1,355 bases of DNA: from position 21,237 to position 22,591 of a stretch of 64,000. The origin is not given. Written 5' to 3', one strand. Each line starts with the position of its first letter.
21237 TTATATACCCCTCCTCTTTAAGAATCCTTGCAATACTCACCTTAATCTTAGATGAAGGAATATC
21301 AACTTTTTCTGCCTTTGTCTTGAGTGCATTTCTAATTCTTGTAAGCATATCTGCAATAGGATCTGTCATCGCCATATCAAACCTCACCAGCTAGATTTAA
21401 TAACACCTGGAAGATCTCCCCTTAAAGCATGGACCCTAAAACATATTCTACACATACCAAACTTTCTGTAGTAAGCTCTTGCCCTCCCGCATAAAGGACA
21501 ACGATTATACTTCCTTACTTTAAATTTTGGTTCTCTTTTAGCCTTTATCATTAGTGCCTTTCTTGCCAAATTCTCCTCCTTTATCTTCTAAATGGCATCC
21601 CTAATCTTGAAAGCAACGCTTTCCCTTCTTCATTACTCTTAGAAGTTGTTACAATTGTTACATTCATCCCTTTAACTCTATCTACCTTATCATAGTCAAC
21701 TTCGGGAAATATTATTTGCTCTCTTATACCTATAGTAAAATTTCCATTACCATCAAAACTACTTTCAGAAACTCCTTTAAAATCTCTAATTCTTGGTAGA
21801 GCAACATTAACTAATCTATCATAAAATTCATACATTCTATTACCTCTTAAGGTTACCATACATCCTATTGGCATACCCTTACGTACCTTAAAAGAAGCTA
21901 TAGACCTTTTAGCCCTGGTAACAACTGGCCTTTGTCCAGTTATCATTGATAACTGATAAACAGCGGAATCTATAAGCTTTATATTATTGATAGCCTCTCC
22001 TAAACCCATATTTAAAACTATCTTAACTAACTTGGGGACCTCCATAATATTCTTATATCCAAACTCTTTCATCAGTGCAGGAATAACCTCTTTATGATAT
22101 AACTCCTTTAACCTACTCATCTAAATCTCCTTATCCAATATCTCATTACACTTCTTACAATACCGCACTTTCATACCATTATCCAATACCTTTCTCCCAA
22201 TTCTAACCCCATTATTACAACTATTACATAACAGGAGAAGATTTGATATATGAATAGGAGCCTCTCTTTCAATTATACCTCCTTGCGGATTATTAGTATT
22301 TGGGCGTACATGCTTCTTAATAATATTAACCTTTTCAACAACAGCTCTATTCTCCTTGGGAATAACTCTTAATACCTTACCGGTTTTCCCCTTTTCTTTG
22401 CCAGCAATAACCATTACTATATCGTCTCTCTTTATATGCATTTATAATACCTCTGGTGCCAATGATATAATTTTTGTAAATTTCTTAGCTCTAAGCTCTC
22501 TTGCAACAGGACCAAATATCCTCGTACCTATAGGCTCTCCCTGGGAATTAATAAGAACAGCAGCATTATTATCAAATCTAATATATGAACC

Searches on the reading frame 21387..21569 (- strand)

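Call 51: search_protein_families(library=ncbifam, proteins=[window:21387-21569:-], max_evalue=0.00001)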
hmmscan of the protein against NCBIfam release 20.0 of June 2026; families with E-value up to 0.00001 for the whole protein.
window:21387-21569:- (61 aa): 3 families
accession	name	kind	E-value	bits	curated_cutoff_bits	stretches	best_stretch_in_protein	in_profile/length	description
NF005974.0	PRK08061.1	equivalog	4.6e-32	109.9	77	1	1-61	1-61/61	type Z 30S ribosomal protein S14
NF006477.0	PRK08881.1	equivalog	4.6e-17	62.4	77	1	16-61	56-101/101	30S ribosomal protein S14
NF005370.0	PRK06911.1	equivalog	6.5e-12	45.3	187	1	17-61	56-100/100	30S ribosomal protein S14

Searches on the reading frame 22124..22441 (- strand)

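Call 51: search_protein_families(library=ncbifam, proteins=[window:22124-22441:-], max_evalue=0.00001)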
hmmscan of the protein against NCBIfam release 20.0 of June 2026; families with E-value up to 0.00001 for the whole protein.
window:22124-22441:- (106 aa): 1 family
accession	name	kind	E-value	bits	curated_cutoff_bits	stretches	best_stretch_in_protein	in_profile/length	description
TIGR01079.1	rplX_bact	equivalog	3.5e-38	130.2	53.7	1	1-102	2-104/104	50S ribosomal protein L24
